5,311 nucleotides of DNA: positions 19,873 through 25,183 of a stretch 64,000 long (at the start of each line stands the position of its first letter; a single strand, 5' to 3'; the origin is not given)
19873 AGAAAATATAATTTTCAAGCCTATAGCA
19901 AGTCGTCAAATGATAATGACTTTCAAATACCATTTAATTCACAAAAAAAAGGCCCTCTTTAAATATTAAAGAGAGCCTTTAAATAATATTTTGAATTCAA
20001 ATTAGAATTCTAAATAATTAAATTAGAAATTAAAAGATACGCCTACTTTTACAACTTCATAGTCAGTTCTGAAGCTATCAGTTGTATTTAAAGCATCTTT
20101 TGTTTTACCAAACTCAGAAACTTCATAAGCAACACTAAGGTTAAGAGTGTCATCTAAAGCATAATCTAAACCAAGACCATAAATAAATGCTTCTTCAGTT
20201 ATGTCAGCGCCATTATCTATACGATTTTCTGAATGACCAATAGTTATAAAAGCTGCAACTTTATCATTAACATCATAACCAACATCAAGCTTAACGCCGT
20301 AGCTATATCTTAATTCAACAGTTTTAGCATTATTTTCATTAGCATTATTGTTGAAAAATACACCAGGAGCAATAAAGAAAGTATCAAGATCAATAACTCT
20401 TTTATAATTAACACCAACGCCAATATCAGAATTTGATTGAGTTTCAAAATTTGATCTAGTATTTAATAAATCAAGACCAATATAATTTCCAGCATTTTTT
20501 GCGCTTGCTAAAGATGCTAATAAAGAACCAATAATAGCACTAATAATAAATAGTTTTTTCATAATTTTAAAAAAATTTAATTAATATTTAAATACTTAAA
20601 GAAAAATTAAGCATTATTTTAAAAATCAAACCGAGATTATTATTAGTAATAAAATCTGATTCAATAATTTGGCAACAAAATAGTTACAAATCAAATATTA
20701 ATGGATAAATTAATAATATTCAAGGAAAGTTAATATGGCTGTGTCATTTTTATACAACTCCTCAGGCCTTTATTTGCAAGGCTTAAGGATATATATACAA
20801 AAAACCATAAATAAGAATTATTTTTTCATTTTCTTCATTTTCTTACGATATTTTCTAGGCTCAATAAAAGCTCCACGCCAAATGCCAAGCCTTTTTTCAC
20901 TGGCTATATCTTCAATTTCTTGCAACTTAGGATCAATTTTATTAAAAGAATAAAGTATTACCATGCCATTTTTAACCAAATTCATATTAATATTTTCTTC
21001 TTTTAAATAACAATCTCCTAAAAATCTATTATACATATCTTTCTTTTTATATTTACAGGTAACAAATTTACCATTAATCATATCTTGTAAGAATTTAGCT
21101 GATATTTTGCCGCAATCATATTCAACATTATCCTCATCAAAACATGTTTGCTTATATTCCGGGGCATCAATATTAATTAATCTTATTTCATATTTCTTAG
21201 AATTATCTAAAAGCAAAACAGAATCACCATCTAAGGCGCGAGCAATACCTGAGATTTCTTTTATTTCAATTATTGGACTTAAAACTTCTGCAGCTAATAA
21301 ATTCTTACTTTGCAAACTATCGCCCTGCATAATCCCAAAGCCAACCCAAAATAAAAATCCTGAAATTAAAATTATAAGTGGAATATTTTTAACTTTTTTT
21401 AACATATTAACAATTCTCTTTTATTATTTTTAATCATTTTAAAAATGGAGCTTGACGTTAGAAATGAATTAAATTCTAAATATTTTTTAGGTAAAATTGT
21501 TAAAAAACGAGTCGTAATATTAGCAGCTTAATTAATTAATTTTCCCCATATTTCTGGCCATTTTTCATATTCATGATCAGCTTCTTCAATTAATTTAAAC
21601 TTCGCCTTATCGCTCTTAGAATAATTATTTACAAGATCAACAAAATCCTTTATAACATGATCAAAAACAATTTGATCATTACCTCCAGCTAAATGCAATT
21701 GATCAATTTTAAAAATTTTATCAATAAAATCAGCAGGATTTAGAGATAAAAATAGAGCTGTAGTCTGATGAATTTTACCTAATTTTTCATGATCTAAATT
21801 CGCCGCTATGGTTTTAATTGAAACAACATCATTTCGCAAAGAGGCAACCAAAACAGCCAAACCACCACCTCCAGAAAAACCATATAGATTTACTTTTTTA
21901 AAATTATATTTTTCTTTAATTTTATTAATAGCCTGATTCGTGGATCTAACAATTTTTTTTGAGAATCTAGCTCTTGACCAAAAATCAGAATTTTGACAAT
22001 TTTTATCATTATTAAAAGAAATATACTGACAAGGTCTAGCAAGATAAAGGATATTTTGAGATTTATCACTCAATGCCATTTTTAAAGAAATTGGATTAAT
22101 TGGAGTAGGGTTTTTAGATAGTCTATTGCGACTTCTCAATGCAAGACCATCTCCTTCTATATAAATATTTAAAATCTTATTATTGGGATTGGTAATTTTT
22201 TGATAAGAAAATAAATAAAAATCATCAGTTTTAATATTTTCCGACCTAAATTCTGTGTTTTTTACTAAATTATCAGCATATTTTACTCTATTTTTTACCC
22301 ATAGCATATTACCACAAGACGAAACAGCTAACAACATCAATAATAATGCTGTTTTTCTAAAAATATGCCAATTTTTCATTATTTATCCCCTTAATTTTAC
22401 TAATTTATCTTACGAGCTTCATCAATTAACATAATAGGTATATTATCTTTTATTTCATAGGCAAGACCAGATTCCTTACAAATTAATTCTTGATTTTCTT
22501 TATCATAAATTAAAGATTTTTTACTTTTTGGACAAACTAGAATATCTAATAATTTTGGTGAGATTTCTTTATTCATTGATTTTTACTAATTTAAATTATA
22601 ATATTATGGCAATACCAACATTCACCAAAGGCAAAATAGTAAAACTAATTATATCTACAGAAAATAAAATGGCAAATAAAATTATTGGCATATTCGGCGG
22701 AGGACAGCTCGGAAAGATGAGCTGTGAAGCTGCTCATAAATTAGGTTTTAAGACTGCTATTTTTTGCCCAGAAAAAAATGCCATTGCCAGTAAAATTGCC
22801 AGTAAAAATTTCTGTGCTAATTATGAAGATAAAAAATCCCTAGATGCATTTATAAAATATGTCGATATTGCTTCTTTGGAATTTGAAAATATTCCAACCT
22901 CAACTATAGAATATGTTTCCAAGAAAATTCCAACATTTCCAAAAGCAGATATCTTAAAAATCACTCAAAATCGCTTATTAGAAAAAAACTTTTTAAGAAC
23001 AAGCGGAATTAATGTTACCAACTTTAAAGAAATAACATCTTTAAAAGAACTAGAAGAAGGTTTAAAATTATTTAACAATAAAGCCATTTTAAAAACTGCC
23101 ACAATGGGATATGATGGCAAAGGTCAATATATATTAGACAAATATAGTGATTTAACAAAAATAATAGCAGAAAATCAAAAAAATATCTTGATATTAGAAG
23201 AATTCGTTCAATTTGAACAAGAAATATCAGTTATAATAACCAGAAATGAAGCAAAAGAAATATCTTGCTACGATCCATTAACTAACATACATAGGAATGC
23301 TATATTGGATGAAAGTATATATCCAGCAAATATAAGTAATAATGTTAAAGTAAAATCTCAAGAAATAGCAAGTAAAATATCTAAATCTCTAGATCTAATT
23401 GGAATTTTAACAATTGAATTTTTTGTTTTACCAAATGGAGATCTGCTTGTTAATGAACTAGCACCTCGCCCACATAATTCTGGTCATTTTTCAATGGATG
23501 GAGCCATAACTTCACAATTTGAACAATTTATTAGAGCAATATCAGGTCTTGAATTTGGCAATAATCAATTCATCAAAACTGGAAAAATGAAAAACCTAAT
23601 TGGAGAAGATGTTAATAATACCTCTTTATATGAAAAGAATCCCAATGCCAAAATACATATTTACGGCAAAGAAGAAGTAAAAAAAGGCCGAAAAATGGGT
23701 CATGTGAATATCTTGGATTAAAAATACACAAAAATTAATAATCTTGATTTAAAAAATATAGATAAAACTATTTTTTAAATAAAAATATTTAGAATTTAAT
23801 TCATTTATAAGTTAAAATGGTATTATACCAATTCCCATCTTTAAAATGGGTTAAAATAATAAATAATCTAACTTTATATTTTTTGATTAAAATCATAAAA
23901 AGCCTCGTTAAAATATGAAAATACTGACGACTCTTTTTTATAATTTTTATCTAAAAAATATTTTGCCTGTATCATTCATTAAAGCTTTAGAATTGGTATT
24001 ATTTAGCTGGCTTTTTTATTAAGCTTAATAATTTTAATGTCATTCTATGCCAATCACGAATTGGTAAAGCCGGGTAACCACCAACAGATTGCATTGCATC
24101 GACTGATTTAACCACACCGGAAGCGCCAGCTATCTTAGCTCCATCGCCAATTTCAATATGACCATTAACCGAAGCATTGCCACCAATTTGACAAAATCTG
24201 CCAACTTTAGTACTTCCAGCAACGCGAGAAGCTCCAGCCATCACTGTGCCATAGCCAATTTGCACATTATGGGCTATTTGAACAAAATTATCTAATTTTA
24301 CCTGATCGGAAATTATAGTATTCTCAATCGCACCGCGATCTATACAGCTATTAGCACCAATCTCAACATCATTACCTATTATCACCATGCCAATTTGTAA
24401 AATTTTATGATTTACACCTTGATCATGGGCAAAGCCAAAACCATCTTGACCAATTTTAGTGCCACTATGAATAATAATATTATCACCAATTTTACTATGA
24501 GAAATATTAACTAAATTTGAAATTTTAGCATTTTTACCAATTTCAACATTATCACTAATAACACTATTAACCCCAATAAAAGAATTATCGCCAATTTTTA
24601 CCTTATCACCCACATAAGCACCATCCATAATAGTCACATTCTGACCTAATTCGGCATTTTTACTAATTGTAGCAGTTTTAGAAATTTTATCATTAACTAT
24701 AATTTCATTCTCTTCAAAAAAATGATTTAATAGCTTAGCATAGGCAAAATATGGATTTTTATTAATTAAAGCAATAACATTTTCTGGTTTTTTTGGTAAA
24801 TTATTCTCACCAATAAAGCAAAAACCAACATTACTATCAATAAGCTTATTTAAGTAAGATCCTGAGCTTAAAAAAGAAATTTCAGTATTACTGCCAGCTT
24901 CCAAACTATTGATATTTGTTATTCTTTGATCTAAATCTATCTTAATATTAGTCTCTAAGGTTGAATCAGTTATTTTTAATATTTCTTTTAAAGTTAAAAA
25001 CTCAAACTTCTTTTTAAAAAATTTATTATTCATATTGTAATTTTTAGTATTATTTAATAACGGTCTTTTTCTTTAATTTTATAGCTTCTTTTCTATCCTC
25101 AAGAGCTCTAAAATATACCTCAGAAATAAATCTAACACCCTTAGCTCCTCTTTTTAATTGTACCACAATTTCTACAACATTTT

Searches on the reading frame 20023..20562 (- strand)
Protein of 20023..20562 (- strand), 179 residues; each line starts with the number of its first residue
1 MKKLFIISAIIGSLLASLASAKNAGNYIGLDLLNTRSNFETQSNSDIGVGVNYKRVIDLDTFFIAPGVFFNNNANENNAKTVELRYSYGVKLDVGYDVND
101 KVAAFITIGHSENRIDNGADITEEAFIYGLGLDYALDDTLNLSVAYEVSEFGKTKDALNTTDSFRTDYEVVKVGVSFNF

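Call 26: search_protein_families(library=pfam, proteins=[window:20023-20562:-], max_evalue=0.001)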
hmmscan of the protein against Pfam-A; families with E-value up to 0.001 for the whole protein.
window:20023-20562:- (179 aa): 3 families
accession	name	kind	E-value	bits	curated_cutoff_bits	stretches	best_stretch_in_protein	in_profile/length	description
PF13505.12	OMP_b-brl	-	5.5e-12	46.6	28.7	1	11-179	7-175/175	Outer membrane protein beta-barrel domain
PF01389.23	OmpA_membrane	-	0.00011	22.4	21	1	93-179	82-176/180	OmpA-like transmembrane domain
PF03797.25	Autotransporter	-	0.00025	21.3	26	1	58-147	167-255/255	Autotransporter beta-domain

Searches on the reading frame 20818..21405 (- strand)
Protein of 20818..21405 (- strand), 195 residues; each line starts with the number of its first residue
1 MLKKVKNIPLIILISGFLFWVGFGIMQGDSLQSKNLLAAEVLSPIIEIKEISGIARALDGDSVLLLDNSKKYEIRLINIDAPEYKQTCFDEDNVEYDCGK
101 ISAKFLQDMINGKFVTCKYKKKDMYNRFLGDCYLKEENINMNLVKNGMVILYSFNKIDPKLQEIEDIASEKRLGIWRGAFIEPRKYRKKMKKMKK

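Call 26: search_protein_families(library=pfam, proteins=[window:20818-21405:-], max_evalue=0.001)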
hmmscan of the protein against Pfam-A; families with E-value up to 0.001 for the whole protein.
window:20818-21405:- (195 aa): 1 family
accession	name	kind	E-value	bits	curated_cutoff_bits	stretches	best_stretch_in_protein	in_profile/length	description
PF00565.23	SNase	-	1.1e-18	68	21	1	74-177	2-106/107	Staphylococcal nuclease homologue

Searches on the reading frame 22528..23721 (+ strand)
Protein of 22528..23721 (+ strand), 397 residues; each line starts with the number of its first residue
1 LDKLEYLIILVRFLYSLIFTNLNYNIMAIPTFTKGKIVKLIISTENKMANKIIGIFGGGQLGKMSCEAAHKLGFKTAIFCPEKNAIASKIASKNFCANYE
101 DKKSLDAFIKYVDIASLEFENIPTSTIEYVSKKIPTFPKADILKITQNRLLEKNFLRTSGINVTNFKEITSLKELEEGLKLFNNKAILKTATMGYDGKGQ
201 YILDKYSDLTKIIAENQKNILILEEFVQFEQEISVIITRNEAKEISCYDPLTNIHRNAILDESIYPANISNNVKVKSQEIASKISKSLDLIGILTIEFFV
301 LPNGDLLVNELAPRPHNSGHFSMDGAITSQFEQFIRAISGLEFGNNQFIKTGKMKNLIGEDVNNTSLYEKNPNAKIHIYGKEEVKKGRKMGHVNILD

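Call 26: search_protein_families(library=pfam, proteins=[window:22528-23721:+], max_evalue=0.001)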
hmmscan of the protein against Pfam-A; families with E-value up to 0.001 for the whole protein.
window:22528-23721:+ (397 aa): 4 families
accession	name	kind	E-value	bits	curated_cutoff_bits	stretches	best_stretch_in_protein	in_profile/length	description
PF02222.28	ATP-grasp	-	4e-52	176.9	27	1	155-331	2-179/179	ATP-grasp domain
PF22660.2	RS_preATP-grasp-like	-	7.5e-27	94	27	1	51-147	2-98/98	Ribonucleotide synthetase preATP-grasp domain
PF17769.7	PurK_C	-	2.7e-14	53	22.6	1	354-396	3-46/56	Phosphoribosylaminoimidazole carboxylase C-terminal domain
PF07478.18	Dala_Dala_lig_C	-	7.6e-06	26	24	1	219-315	73-176/204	D-ala D-ala ligase C-terminus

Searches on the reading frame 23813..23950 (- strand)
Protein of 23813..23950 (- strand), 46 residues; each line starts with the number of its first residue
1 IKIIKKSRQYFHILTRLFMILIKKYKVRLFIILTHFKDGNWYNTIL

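Call 41: search_protein_families(library=ncbifam, proteins=[window:23813-23950:-], max_evalue=10)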
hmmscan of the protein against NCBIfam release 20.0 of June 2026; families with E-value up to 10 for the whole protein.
seq(46 aa): 1 family
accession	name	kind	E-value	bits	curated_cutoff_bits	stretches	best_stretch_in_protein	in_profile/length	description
NF011715.0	PRK15136.1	equivalog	0.16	10.5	563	1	5-38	18-51/390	multidrug efflux MFS transporter periplasmic adaptor subunit EmrA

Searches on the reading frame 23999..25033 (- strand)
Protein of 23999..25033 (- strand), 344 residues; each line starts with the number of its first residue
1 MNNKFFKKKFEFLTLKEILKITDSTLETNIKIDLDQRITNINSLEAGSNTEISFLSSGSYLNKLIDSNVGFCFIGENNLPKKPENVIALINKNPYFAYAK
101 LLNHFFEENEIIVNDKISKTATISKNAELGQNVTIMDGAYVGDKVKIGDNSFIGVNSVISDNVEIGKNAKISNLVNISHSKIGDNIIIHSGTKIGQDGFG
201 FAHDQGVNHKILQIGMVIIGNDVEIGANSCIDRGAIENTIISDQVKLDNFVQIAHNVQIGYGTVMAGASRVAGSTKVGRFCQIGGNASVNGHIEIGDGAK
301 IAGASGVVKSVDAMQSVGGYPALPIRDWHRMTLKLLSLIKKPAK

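Call 15: find_encoding_contigs(protein=window:23999-25033:-, flank=3000, max_places=6)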
Protein window:23999-25033:- (344 aa): 10 contigs read that carry it; 4 places shown.
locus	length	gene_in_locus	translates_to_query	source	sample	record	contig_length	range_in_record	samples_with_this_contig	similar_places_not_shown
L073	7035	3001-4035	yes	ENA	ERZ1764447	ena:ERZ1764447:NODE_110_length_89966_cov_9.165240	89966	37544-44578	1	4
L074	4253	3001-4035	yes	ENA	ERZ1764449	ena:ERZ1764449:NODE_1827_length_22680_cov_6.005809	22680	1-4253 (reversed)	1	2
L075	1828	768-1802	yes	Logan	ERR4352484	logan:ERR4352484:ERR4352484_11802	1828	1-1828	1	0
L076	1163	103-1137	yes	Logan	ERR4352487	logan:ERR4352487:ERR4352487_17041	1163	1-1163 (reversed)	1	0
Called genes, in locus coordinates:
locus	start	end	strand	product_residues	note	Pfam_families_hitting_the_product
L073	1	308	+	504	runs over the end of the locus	PF01225:Mur_ligase (weak), PF08245:Mur_ligase_M, PF02875:Mur_ligase_C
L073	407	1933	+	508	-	PF13609:Porin_4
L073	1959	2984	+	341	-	PF00437:T2SSE, PF27713:UCP018868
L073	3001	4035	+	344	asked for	PF04613:LpxD, PF25084:LbH_EIF2B (weak), PF25087:GMPPB_C (faint), PF00132:Hexapep, PF14602:Hexapep_2 (weak)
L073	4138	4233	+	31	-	-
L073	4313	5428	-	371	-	PF22660:RS_preATP-grasp-like, PF02222:ATP-grasp, PF07478:Dala_Dala_lig_C (weak), PF17769:PurK_C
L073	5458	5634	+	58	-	PF03966:Trm112p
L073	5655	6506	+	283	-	PF00561:Abhydrolase_1 (faint)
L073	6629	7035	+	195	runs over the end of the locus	PF00565:SNase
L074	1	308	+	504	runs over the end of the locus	PF01225:Mur_ligase (weak), PF08245:Mur_ligase_M, PF02875:Mur_ligase_C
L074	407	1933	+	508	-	PF13609:Porin_4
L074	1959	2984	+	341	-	PF00437:T2SSE, PF27713:UCP018868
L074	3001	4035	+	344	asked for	PF04613:LpxD, PF25084:LbH_EIF2B (weak), PF25087:GMPPB_C (faint), PF00132:Hexapep, PF14602:Hexapep_2 (weak)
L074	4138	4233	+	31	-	-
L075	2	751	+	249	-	?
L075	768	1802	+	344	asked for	PF04613:LpxD, PF25084:LbH_EIF2B (weak), PF25087:GMPPB_C (faint), PF00132:Hexapep, PF14602:Hexapep_2 (weak)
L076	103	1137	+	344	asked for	PF04613:LpxD, PF25084:LbH_EIF2B (weak), PF25087:GMPPB_C (faint), PF00132:Hexapep, PF14602:Hexapep_2 (weak)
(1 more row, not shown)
